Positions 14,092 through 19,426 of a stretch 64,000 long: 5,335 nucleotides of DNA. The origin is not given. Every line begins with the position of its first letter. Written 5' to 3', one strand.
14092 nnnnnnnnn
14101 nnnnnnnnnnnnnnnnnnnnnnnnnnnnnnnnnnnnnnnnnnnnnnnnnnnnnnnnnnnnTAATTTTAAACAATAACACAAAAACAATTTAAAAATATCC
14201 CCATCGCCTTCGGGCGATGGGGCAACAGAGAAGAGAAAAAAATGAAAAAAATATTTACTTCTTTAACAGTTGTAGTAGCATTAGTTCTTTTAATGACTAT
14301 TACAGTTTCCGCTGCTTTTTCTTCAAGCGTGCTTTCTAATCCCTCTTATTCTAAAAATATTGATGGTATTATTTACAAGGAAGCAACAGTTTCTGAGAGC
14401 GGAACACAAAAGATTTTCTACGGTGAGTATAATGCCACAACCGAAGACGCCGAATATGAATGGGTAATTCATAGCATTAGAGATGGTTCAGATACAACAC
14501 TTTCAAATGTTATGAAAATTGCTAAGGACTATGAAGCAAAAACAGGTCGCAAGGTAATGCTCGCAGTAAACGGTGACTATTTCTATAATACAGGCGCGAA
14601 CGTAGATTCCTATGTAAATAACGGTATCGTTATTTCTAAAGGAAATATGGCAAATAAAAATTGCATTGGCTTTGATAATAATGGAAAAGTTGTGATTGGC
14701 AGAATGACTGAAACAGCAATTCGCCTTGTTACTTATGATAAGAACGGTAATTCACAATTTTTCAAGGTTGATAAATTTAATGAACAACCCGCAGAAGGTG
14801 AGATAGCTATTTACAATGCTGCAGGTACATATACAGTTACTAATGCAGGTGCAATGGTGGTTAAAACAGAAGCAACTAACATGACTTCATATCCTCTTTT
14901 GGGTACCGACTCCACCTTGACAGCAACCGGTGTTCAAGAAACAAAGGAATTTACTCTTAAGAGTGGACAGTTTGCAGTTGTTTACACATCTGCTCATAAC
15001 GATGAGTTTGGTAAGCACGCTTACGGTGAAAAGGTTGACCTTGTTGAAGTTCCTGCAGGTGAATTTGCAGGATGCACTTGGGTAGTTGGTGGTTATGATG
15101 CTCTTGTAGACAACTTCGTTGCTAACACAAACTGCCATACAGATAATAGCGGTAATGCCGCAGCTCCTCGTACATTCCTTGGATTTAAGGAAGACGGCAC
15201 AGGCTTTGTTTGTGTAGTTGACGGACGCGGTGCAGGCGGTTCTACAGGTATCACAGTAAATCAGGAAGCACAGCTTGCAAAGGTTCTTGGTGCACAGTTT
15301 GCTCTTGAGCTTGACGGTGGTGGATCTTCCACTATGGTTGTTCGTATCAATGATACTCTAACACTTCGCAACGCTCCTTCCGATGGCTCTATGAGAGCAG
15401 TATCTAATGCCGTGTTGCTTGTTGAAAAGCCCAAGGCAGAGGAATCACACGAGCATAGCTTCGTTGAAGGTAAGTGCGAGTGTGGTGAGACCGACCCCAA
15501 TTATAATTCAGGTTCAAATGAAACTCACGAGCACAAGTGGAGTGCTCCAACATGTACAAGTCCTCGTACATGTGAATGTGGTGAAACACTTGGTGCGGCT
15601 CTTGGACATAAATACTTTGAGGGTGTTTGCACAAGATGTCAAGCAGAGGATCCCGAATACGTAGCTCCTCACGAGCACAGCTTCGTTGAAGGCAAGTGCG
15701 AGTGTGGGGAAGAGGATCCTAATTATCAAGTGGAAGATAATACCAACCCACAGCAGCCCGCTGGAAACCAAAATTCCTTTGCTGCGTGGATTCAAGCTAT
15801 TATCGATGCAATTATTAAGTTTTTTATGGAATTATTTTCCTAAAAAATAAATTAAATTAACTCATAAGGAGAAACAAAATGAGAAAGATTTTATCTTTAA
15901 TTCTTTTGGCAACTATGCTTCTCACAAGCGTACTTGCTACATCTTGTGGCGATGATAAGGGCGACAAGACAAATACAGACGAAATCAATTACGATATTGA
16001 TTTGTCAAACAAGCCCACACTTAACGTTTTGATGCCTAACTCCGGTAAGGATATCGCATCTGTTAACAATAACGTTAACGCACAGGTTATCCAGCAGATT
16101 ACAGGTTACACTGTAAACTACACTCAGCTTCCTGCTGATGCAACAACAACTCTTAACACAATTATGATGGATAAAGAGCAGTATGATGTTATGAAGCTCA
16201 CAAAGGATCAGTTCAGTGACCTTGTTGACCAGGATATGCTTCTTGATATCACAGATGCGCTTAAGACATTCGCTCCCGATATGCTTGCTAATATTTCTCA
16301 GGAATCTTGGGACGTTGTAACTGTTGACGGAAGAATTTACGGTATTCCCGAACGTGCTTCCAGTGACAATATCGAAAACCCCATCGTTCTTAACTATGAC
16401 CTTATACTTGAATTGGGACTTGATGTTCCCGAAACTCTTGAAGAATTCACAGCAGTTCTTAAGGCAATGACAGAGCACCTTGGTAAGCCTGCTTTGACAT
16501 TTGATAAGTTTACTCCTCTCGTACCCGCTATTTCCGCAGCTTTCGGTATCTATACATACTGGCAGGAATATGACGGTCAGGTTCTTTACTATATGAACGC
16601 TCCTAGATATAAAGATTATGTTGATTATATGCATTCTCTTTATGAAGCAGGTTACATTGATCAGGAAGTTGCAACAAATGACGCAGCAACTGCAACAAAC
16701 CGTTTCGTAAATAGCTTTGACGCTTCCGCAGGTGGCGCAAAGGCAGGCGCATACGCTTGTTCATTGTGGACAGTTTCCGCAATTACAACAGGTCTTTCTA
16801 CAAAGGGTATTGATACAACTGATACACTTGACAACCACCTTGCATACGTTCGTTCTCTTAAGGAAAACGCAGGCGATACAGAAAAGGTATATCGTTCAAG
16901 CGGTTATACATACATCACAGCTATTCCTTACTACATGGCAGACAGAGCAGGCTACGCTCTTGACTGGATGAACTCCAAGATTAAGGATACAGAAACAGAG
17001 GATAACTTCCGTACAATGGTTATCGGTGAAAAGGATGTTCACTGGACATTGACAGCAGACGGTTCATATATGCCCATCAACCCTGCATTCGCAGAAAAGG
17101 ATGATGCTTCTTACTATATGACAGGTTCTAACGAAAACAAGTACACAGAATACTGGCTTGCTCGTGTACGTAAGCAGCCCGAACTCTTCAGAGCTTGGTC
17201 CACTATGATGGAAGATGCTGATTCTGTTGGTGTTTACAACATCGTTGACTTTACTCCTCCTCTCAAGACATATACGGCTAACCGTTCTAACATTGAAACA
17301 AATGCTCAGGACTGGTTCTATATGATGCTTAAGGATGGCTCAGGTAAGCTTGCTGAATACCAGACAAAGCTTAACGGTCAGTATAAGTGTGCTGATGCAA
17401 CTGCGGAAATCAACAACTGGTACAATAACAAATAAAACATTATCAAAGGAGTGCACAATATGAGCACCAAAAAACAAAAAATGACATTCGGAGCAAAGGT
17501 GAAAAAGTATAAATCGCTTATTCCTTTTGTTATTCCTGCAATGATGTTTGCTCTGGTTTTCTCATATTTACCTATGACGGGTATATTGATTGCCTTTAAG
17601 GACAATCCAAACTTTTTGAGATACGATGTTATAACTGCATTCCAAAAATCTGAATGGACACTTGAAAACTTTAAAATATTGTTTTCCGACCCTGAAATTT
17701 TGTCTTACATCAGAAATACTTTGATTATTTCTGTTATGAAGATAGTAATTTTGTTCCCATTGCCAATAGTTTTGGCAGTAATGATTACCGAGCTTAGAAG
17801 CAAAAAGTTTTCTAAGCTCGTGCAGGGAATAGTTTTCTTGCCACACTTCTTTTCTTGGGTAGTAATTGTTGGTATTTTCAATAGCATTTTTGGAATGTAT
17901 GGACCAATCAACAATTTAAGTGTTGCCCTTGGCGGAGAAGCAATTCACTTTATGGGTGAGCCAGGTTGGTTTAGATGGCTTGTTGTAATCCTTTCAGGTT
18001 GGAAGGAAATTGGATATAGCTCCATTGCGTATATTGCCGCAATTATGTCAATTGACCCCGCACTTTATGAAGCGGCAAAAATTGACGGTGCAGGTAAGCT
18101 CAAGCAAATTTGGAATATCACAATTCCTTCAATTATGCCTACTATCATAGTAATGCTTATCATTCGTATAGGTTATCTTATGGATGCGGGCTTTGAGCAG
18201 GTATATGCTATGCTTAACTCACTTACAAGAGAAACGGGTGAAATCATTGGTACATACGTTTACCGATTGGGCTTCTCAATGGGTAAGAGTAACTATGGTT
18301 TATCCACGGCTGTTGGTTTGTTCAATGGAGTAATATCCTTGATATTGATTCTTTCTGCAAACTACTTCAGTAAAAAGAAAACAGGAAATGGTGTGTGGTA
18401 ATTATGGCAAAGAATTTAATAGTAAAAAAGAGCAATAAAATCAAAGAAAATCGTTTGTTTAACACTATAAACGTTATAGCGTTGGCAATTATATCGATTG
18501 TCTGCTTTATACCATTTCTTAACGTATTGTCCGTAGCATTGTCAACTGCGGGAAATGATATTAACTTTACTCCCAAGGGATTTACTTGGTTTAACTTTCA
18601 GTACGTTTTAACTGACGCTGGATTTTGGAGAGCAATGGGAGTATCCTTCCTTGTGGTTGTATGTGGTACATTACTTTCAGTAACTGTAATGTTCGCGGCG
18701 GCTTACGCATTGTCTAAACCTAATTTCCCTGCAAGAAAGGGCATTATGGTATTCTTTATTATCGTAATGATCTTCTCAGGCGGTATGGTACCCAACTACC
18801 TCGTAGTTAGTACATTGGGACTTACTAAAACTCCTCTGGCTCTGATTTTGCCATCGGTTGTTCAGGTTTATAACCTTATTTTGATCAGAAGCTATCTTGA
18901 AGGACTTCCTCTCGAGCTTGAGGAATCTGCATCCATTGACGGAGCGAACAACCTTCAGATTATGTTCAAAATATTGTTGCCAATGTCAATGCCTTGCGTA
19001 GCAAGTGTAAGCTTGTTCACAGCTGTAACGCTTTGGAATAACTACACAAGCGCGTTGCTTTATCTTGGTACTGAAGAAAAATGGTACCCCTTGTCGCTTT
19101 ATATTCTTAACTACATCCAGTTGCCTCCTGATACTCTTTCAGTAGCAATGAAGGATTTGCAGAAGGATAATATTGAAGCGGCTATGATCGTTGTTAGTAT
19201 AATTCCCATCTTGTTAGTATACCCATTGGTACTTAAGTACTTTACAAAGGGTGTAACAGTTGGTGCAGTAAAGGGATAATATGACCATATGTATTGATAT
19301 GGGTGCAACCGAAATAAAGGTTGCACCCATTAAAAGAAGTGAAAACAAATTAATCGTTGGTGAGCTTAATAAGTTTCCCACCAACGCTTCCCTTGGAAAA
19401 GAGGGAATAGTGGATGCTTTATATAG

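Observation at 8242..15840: Shared C-terminal hydrophobic/amphipathic tail on three exported enzymes of the locus: possible unrecognised anchoring or sorting signal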

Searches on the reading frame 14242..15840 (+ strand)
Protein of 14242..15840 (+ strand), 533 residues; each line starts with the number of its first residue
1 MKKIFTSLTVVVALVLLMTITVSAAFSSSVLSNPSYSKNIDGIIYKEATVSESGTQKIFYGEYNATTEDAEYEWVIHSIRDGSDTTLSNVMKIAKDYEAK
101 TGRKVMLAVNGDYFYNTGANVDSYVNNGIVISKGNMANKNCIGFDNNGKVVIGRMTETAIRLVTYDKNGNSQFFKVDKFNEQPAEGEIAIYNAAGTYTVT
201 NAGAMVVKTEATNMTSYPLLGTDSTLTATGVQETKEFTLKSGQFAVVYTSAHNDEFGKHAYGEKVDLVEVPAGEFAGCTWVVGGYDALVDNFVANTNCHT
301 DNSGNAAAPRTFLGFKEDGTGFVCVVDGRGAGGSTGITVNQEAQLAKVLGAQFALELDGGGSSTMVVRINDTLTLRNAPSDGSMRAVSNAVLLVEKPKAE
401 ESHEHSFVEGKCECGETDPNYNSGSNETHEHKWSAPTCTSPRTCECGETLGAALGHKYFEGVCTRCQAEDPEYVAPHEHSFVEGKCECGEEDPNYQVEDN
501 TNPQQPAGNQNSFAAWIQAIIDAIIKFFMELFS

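Call 7: search_protein_families(library=pfam, proteins=[window:14242-15840:+], max_evalue=0.01)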
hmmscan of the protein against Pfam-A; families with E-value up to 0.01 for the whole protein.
window:14242-15840:+ (533 aa): 1 family
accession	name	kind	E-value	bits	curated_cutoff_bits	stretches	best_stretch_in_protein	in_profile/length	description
PF09992.14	NAGPA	-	1e-24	88.1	25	1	234-393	19-168/169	Phosphodiester glycosidase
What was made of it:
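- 14242..15843 (+): P3, 533-aa exported NAGPA-family phosphodiester glycosidase carrying the tail. PF09992, 1e-24 (call 7).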

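Call 8: search_protein_families(library=ncbifam, proteins=[window:14242-15840:+], max_evalue=1)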
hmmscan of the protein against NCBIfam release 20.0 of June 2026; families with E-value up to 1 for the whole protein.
window:14242-15840:+ (533 aa): 0 families

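Call 19: find_homologous_proteins(query=window:14242-15840:+, max_evalue=0.00001)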
Query window:14242-15840:+ (533 aa): 519 proteins with E <= 0.00001 among 8000 candidates; the best 120 are listed.
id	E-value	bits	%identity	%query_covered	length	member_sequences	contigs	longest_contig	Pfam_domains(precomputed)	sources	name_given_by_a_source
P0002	0.0e+0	1123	91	100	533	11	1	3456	PF09992.15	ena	-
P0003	0.0e+0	1038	84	100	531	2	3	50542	PF09992.15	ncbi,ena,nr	ncbi:MAG: phosphodiester glycosidase family protein [Clostridia bacterium]|nr:phosphodiester glycosi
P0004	0.0e+0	1031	84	100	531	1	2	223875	PF09992.15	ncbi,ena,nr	ncbi:MAG: phosphodiester glycosidase family protein [Clostridia bacterium]|nr:phosphodiester glycosi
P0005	0.0e+0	1029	86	100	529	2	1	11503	PF09992.15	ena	-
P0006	5.6e-298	1007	77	100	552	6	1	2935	PF09992.15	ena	-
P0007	6.5e-290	980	80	100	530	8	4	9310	PF09992.15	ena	-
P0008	5.6e-280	947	77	100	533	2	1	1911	PF09992.15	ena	-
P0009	3.5e-276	935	76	97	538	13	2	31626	PF09992.15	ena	-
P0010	1.8e-275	932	73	100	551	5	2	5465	PF09992.15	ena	-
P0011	1.5e-270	916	75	97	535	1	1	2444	PF09992.15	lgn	-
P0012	5.9e-269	911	73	97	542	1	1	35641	PF09992.15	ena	-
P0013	1.6e-266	903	76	98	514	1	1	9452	PF09992.15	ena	-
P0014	6.1e-264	894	73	100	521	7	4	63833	PF09992.15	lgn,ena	-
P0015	1.6e-261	886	73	100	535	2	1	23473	PF09992.15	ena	-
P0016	6.4e-256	868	75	97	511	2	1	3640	PF09992.15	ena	-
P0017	9.5e-251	851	77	90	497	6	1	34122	PF09992.15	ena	-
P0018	2.9e-249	846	73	97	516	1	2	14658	PF09992.15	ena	-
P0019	1.4e-248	844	69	100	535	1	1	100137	PF09992.15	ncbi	-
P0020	2.7e-247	839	70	97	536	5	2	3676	PF09992.15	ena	-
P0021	3.5e-237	806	69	100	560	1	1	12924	PF09992.15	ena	-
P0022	1.2e-236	804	68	100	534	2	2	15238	PF09992.15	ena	-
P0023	2.2e-236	803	73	90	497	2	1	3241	PF09992.15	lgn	-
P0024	4.3e-232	789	77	83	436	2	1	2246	PF09992.15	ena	-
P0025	3.7e-228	776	67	100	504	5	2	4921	PF09992.15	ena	-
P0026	3.0e-220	750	67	97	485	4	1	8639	PF09992.15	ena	-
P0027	1.7e-218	744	64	97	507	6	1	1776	PF09992.15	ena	-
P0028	2.2e-218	744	62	100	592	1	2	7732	PF09992.15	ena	-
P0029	2.5e-218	744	64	100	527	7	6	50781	PF09992.15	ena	-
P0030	1.7e-217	741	65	97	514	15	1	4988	PF09992.15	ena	-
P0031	1.8e-217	741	65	100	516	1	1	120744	PF09992.15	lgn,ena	-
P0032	6.8e-212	723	62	100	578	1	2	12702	PF09992.15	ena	-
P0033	1.1e-208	712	64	100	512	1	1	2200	PF09992.15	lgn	-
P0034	3.5e-205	701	64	98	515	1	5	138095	PF09992.15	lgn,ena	-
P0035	8.0e-205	699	64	97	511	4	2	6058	PF09992.15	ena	-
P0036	9.1e-202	689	62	100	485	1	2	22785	PF09992.15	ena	-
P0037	9.7e-202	689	71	79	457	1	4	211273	PF09992.15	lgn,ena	-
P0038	6.8e-201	686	70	83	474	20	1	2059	PF09992.15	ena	-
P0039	1.6e-200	685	62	100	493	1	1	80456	PF09992.15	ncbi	-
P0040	2.5e-200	685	75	76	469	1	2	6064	PF09992.15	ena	-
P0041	1.2e-199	682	71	79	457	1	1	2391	PF09992.15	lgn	-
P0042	3.5e-199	681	75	76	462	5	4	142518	PF09992.15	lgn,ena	-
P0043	4.5e-199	680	76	74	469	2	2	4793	PF09992.15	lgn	-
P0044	8.5e-199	679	74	76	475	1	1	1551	PF09992.15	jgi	jgi:hypothetical protein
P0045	2.1e-198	678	75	74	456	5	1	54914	PF09992.15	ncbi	-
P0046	1.1e-197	676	61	97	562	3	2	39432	PF09992.15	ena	-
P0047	1.4e-197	676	75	75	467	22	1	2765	PF09992.15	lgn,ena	-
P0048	3.6e-195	668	61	97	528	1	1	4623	PF09992.15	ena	-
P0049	2.9e-192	658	61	97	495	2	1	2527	PF09992.15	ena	-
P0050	2.2e-191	655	69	82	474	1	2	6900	PF09992.15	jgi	-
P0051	2.6e-189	648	74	73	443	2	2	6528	PF09992.15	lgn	-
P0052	5.6e-189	647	73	75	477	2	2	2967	PF09992.15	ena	-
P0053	8.5e-189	646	72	75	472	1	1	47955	PF09992.15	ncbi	-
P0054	3.5e-188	644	68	80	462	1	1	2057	PF09992.15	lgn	-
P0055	6.2e-188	644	68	80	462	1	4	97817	PF09992.15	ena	-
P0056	9.6e-188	643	71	75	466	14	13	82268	PF09992.15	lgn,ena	-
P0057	1.2e-187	643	66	82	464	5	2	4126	PF09992.15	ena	-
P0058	1.2e-186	639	62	84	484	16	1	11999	PF09992.15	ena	-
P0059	1.3e-186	639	67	80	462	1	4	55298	PF09992.15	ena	-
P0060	1.3e-186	639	69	80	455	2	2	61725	PF09992.15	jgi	-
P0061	1.5e-186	639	67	82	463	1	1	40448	PF09992.15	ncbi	-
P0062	2.1e-186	639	69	81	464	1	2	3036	PF09992.15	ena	-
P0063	2.1e-186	639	68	80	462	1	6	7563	PF09992.15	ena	-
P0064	2.2e-186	639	69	74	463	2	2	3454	PF09992.15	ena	-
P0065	2.5e-186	638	73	74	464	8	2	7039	PF09992.15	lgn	-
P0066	2.5e-186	638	71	75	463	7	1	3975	PF09992.15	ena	-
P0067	2.6e-186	638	71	75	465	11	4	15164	PF09992.15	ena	-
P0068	3.2e-186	638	70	74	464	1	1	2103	PF09992.15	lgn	-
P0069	5.2e-186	637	70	75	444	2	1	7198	PF09992.15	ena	-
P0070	8.7e-186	637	72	71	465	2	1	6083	PF09992.15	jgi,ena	-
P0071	1.1e-185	636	71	75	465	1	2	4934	PF09992.15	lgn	-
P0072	1.1e-185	636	71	75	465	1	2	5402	PF09992.15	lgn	-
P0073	9.8e-185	633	70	75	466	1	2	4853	PF09992.15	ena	-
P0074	1.7e-183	629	55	100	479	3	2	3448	PF09992.15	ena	-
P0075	2.8e-183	628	69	75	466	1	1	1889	PF09992.15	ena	-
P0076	8.3e-183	627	71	74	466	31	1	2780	PF09992.15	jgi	jgi:hypothetical protein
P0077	1.3e-182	626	70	74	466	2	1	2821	PF09992.15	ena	-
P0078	2.4e-182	625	69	73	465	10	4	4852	PF09992.15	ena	-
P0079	4.9e-182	624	68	74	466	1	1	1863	PF09992.15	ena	-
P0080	5.0e-182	624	70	75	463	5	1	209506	PF09992.15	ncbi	-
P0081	1.8e-181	622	70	74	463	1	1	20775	PF09992.15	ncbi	-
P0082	1.7e-180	619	70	74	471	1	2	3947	PF09992.15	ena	-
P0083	7.3e-180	617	69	74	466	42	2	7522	PF09992.15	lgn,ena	-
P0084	7.6e-180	617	66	83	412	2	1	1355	PF09992.15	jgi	jgi:hypothetical protein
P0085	9.2e-178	610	68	78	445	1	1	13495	PF09992.15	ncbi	-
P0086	2.5e-173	595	66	75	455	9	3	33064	PF09992.15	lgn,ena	-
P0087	5.6e-173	594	63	84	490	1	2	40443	PF09992.15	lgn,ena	-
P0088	5.7e-173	594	56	100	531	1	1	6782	PF09992.15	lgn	-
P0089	1.5e-171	590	66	75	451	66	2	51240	PF09992.15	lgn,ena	-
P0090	1.1e-169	583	61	85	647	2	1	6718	PF09992.15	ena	-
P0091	6.3e-169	581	66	75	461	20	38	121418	PF09992.15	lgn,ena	-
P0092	2.3e-167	576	62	74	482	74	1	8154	PF09992.15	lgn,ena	-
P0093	2.7e-167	576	66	70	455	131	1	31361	PF09992.15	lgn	-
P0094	1.7e-166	573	57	97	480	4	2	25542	PF09992.15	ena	-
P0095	2.0e-166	573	55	100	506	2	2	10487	PF09992.15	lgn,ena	-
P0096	2.8e-164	566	65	75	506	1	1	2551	PF09992.15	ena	-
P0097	2.8e-163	562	66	75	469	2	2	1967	PF09992.15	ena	-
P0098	1.5e-162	560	62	74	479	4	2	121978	PF09992.15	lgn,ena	-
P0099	1.6e-162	560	64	75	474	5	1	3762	PF09992.15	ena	-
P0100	1.2e-161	557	65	72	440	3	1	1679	PF09992.15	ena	-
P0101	1.2e-161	557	65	72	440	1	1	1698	PF09992.15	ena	-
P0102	1.5e-160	553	65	74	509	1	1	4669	PF09992.15,PF27998.1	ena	-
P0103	1.3e-159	550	64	74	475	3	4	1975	PF09992.15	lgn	-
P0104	1.4e-159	550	63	75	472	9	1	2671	PF09992.15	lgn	-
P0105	3.9e-159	549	62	75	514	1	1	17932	PF09992.15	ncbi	-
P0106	1.3e-157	544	58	84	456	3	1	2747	PF09992.15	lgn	-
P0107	1.6e-157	543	49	97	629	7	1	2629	PF09992.15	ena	-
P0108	1.0e-156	541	62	76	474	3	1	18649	PF09992.15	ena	-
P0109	2.2e-156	540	62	76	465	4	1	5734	PF09992.15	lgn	-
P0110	2.9e-156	539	59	76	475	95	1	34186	PF09992.15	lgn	-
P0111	5.7e-156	538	61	76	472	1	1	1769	PF09992.15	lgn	-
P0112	5.8e-156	538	64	71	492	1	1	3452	PF09992.15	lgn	-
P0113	6.5e-156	538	64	71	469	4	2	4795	PF09992.15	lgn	-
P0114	6.7e-156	538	62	75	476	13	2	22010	PF09992.15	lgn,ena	-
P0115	7.4e-156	538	63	75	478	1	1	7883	PF09992.15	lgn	-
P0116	9.1e-156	538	64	70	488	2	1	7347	PF09992.15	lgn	-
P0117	1.1e-155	537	61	76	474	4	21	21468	PF09992.15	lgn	-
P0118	1.7e-155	537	63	74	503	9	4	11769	PF09992.15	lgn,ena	-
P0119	1.8e-155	537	61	74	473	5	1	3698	PF09992.15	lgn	-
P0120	3.4e-155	536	62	75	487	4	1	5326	PF09992.15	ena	-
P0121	4.5e-155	535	63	71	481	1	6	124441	PF09992.15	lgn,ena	-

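Call 63: predict_structure(alignment_id=A4)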
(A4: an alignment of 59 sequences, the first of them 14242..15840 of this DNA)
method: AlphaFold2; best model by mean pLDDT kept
length: 533 residues; sequences in the alignment: 59
mean_pLDDT: 84.3   pTM: 0.69
mean pLDDT of the five models: 84.3, 83.7, 82.8, 81.5, 80.2
residues with pLDDT >= 90: 267; 70-90: 174; 50-70: 66; < 50: 26
segments of 3 or more residues with pLDDT < 50: 20-22, 424-428, 499-511
pLDDT, mean of each block of 10 residues (from residue 1): 63 65 71 93 94 85 95 94 78 94 95 71 89 87 96 95 89 96 97 97 95 90 85 95 96 90 94 96 94 91 66 97 87 68 94 89 89 86 73 86 64 69 54 88 85 89 90 81 81 68 36 74 87 70
secondary structure, 60 per line:
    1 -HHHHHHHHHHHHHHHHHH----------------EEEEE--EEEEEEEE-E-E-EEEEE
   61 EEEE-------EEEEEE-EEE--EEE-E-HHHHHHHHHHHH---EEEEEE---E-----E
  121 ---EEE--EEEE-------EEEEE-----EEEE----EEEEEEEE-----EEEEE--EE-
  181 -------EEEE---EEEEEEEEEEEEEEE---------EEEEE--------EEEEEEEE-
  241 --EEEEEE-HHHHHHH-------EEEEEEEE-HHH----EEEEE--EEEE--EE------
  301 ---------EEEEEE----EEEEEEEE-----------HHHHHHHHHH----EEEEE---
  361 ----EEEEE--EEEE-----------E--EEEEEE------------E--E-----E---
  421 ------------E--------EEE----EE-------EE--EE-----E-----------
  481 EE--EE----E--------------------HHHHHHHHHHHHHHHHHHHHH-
elements in order: H2-19 E36-40 E43-50 E56-64 E72-77 E79-81 E84-86 H90-101 E105-110 E124-126 E129-132 E140-144 E150-153 E158-165 E171-175 E188-191 E195-209 E219-223 E232-239 E243-248 H250-256 E264-271 E280-284 E287-290 E310-315 E320-327 H339-348 E353-357 E365-369 E372-375 E390-395 E442-444 H512-532
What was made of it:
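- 14242..15843 (+): AF2 model mean pLDDT 84 (call 63).
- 15715..15774 (+): P3 linker (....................). AF2 pLDDT below 50 for residues 499-511, no secondary structure (call 63).
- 15775..15840 (+): P3 tail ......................: C-terminal amphipathic helix. AF2 gives a single helix at residues 512-532 (call 63).
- On PBP5-type C-terminal amphipathic membrane anchor: AF2 helix at 512-532 (call 63).
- AF2 places one helix at 512-532 after a disordered linker (call 63).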

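Call 66: find_encoding_contigs(protein=window:14242-15840:+, flank=3000, max_places=3)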
Protein window:14242-15840:+ (533 aa): no gene with exactly this product is on record in the collection.
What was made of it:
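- Tried and rejected: An exact-sequence look-up of P3 in public assemblies found nothing on record (call 66).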

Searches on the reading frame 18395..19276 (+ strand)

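Call 10: search_protein_families(library=pfam, proteins=[window:18395-19276:+], max_evalue=0.001)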
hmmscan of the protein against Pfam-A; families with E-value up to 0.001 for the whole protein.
window:18395-19276:+ (294 aa): 1 family
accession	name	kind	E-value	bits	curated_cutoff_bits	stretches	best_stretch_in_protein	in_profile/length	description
PF00528.27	BPD_transp_1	-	6.5e-14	52.5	26.4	1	107-287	10-182/184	Binding-protein-dependent transport system inner membrane component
